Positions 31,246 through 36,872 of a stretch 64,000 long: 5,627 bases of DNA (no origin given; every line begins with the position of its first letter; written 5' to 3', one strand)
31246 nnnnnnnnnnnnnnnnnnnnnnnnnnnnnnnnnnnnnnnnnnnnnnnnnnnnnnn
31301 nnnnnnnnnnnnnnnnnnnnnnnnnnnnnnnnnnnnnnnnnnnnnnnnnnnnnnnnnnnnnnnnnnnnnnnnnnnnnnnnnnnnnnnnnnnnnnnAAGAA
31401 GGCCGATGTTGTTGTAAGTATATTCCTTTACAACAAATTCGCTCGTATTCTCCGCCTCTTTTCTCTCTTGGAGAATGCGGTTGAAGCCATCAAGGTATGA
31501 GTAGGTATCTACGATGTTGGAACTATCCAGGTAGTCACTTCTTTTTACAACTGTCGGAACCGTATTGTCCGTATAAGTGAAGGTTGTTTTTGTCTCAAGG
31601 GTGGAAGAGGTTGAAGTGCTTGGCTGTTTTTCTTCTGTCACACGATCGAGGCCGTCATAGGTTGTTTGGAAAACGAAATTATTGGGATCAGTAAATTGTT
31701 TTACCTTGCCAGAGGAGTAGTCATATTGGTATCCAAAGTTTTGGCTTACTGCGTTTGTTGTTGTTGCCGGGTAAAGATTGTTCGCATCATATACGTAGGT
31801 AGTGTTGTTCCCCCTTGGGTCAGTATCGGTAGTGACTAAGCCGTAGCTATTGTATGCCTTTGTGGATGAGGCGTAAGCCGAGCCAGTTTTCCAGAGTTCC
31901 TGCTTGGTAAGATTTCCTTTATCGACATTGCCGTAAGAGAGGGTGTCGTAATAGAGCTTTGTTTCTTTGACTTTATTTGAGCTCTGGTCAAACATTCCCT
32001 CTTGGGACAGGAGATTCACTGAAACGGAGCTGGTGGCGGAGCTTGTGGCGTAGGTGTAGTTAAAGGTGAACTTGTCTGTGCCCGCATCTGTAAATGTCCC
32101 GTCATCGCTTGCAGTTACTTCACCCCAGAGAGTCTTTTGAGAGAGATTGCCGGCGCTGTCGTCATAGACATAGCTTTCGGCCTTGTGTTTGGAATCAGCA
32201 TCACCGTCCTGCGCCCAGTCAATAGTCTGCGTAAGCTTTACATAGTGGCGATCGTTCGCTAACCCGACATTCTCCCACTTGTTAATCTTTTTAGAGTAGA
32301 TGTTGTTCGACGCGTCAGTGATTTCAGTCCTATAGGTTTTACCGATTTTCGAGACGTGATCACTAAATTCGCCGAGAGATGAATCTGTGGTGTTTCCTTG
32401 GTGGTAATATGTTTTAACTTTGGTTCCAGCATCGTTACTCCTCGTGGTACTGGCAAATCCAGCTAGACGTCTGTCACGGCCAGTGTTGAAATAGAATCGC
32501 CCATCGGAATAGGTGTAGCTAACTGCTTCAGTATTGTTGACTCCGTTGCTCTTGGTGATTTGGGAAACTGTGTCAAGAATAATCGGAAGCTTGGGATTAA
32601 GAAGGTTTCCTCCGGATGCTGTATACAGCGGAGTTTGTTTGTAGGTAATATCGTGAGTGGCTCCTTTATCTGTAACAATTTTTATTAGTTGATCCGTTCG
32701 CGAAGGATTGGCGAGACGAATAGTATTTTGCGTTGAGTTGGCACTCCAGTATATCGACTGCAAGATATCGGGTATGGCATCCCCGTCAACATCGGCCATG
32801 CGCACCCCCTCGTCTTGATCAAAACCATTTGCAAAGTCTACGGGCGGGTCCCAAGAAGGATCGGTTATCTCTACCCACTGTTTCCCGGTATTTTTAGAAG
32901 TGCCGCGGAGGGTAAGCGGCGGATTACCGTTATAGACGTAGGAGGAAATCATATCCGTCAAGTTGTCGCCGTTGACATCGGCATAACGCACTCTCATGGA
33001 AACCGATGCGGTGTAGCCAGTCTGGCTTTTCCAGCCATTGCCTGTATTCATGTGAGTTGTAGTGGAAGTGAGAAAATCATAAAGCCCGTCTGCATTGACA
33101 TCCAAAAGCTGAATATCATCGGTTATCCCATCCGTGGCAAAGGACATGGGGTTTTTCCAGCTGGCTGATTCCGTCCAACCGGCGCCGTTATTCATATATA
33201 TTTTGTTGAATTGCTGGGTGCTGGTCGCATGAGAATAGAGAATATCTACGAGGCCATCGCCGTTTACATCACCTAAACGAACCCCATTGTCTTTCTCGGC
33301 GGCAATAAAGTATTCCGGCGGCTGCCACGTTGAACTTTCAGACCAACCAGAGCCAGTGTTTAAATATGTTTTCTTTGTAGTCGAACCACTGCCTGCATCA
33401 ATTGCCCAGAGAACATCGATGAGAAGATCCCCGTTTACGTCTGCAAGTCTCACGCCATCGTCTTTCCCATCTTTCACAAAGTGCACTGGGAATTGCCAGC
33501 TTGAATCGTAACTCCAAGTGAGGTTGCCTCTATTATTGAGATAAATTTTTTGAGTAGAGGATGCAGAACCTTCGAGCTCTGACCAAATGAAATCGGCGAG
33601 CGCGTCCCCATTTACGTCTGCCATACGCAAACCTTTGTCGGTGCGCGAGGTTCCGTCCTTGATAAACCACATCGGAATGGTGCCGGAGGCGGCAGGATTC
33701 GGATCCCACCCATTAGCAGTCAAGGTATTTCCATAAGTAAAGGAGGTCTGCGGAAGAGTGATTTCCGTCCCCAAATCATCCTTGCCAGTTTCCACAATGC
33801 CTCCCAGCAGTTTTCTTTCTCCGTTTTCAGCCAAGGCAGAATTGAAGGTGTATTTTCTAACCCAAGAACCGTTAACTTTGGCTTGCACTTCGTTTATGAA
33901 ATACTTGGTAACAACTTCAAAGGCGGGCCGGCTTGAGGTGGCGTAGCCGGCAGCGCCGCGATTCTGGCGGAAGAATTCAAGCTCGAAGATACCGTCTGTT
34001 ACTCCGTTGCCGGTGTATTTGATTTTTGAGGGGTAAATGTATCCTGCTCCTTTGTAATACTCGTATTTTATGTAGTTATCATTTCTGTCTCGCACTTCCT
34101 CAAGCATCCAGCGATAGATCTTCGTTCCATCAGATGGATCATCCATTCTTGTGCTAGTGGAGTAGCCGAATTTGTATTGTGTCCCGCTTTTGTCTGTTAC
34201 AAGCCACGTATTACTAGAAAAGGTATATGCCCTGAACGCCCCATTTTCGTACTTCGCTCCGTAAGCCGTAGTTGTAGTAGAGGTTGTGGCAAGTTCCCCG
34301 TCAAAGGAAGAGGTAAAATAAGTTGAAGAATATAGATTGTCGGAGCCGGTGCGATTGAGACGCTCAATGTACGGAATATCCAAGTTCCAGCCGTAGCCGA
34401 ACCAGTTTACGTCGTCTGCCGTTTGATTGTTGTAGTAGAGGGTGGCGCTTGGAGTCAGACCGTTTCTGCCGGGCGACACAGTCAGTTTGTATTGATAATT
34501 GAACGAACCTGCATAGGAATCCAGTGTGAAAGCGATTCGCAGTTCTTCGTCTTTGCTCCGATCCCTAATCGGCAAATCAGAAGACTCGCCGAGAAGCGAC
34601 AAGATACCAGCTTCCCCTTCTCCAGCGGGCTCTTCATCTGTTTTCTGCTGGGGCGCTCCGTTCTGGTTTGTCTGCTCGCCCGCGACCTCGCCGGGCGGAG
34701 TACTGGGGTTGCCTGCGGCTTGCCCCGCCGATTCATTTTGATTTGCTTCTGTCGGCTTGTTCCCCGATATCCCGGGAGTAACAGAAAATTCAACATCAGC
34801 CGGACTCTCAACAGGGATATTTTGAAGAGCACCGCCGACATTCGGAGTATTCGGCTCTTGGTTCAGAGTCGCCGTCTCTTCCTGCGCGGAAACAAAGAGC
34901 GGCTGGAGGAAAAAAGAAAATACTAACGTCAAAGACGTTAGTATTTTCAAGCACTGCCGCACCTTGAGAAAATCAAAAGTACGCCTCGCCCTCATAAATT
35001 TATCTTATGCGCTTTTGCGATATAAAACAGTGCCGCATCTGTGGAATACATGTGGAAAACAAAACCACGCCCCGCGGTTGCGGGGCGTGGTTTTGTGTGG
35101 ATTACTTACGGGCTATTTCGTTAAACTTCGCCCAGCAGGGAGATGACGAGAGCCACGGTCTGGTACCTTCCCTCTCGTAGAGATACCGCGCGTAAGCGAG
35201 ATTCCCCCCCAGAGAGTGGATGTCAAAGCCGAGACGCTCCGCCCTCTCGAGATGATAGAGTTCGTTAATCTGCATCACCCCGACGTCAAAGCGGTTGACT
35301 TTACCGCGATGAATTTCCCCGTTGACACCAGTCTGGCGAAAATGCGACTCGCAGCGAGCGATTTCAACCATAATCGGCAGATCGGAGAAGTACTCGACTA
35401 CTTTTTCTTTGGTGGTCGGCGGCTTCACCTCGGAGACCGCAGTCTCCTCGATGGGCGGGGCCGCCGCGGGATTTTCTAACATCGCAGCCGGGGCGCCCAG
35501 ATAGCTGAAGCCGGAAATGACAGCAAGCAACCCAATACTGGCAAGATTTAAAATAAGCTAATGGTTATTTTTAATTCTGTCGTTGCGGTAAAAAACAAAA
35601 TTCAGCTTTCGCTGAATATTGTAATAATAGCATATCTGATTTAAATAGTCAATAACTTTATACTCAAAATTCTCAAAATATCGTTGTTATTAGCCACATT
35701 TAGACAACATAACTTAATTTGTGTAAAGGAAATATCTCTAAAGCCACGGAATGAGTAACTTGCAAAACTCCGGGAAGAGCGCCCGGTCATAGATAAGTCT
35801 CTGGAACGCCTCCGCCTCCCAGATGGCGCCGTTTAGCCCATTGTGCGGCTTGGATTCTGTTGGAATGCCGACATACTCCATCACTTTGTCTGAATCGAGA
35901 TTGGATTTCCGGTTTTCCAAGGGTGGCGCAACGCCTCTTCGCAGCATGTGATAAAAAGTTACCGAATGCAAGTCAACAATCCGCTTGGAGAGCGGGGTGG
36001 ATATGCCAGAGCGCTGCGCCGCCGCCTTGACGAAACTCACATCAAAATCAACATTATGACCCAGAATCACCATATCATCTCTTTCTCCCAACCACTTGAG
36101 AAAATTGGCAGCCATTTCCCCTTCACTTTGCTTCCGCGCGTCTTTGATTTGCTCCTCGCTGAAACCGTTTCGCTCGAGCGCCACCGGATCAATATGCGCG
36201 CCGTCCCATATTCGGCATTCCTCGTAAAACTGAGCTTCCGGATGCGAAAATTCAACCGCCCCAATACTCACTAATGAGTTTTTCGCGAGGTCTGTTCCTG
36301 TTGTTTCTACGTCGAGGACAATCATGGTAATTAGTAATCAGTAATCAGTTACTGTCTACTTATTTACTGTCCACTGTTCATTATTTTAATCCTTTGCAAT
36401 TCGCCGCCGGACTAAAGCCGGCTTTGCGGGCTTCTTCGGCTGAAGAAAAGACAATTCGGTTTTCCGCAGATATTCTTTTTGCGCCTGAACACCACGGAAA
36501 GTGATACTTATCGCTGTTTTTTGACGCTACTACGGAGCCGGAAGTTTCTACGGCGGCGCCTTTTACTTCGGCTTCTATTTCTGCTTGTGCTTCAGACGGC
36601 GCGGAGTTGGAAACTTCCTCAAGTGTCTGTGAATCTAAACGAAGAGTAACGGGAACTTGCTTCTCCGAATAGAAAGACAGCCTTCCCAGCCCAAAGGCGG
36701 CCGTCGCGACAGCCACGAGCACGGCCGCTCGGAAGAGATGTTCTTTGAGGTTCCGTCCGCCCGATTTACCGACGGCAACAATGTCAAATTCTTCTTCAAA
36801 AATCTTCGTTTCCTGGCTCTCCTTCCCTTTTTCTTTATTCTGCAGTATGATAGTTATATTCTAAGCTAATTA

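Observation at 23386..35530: Tc-toxin/RHS-type polymorphic toxin island with orphan toxin-immunity cassettes in an otherwise streamlined housekeeping genome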

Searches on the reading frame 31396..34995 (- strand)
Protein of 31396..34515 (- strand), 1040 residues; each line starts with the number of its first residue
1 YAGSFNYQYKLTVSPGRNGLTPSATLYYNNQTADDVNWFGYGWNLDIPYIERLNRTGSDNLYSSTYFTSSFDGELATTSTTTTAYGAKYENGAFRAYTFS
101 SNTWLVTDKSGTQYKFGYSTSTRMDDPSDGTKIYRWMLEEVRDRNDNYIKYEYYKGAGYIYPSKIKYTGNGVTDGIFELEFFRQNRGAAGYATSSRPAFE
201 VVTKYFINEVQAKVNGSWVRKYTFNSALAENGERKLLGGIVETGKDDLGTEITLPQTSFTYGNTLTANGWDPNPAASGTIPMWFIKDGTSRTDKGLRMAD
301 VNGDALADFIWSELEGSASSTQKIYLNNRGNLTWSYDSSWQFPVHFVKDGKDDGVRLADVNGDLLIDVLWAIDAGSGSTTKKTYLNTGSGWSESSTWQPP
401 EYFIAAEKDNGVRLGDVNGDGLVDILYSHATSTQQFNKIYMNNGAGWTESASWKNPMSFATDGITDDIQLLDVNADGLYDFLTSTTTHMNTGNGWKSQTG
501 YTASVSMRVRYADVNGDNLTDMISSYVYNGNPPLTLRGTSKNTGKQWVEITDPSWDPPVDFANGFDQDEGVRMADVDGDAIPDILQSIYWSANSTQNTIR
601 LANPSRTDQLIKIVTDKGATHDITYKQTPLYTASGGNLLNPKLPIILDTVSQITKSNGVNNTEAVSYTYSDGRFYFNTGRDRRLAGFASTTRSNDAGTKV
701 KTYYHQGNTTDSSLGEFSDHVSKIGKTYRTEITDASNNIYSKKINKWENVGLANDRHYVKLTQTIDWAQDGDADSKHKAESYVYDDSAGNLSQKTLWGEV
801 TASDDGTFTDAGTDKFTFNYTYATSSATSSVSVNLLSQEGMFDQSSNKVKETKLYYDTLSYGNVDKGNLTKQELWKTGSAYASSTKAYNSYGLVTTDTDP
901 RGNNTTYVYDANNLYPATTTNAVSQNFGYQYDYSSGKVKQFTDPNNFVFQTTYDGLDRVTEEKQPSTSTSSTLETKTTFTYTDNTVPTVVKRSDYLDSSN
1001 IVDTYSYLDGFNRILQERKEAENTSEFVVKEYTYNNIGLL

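Call 61: search_solved_structures(query=window:31996-34995:-, max_evalue=1)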
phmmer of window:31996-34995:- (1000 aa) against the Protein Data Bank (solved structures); distinct sequences matched with E-value up to 1: 2.
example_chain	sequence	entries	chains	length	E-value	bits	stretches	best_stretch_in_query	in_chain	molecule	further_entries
6p0x_A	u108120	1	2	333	0.028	15.8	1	239-315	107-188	Salmonella plasmid virulence: SpvB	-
3p9v_A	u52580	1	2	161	0.6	11.4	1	290-357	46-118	Uncharacterized protein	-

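Call 96: search_protein_families(library=pfam, proteins=[window:31396-34515:-], max_evalue=10)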
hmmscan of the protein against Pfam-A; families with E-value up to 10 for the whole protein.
window:31396-34515:- (1040 aa): 6 families
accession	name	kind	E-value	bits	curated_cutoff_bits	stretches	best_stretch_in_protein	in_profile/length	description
PF03534.18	SpvB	-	5.8e-13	49.1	22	1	3-155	5-179/287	Salmonella virulence plasmid 65kDa B protein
PF13517.12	FG-GAP_3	-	2.2e-12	47.8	26.9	5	359-426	1-60/61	FG-GAP-like repeat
PF01839.29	FG-GAP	-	3.3e-06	27.3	22.1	3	413-426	6-19/37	FG-GAP repeat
PF05593.20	RHS_repeat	-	2.5e-05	25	22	2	931-969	1-38/38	RHS Repeat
PF16743.10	PliI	-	0.0016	18.5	27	0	458-485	52-79/123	Periplasmic lysozyme inhibitor of I-type lysozyme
PF00404.24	Dockerin_1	-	9.3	7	22.9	0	414-426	1-13/57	Dockerin type I domain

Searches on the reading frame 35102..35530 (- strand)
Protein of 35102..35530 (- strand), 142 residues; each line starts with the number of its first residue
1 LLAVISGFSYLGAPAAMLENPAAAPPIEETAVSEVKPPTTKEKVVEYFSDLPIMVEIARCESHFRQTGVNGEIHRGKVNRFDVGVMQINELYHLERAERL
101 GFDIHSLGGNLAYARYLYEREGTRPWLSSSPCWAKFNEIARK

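Call 4: search_protein_families(library=pfam, proteins=[window:35102-35530:-], max_evalue=0.01)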
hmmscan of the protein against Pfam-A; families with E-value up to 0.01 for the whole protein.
window:35102-35530:- (142 aa): 0 families

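Call 5: search_protein_families(library=ncbifam, proteins=[window:35102-35530:-], max_evalue=0.01)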
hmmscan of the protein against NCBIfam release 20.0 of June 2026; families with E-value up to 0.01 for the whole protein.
window:35102-35530:- (142 aa): 0 families

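Call 16: search_protein_families(library=pfam, proteins=[window:35102-35530:-], max_evalue=10)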
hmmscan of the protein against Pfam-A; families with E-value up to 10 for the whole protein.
window:35102-35530:- (142 aa): 2 families
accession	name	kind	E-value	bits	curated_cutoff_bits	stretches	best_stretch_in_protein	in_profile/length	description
PF01464.25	SLT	-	0.019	15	21.3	1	47-90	10-45/117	Transglycosylase SLT domain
PF18896.5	SLT_3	-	0.12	13.3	27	1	50-98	13-59/89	Lysozyme like domain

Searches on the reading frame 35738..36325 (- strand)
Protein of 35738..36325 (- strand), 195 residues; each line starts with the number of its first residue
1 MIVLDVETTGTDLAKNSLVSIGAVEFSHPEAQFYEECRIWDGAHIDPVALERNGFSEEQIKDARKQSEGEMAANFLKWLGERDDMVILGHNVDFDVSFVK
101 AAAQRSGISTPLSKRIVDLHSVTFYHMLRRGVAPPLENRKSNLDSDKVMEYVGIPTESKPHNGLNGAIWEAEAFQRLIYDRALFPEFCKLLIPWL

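Call 28: search_protein_families(library=pfam, proteins=[window:35738-36325:-], max_evalue=0.001)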
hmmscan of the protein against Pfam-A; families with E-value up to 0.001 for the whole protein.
window:35738-36325:- (195 aa): 3 families
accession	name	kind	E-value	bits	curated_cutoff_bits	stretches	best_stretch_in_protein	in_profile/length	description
PF00929.31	RNase_T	-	6.6e-12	46.7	24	1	2-164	1-154/164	Exonuclease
PF16473.11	Rv2179c-like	-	6e-09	36.3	27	1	2-175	3-174/177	3'-5' exoribonuclease Rv2179c-like domain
PF13482.12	RNase_H_2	-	0.00015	22.2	22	0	59-126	35-99/165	RNase_H superfamily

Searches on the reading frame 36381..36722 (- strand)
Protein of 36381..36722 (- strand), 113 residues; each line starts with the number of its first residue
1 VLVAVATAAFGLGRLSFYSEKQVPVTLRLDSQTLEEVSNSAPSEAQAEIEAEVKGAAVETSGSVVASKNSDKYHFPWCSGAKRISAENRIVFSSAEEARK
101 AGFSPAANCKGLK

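Call 28: search_protein_families(library=pfam, proteins=[window:36381-36722:-], max_evalue=0.001)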
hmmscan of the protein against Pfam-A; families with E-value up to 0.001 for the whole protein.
window:36381-36722:- (113 aa): 1 family
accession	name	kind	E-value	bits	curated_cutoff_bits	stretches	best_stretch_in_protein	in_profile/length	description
PF02805.21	Ada_Zn_binding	-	0.00062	20.2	23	1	64-110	18-63/65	Metal binding domain of Ada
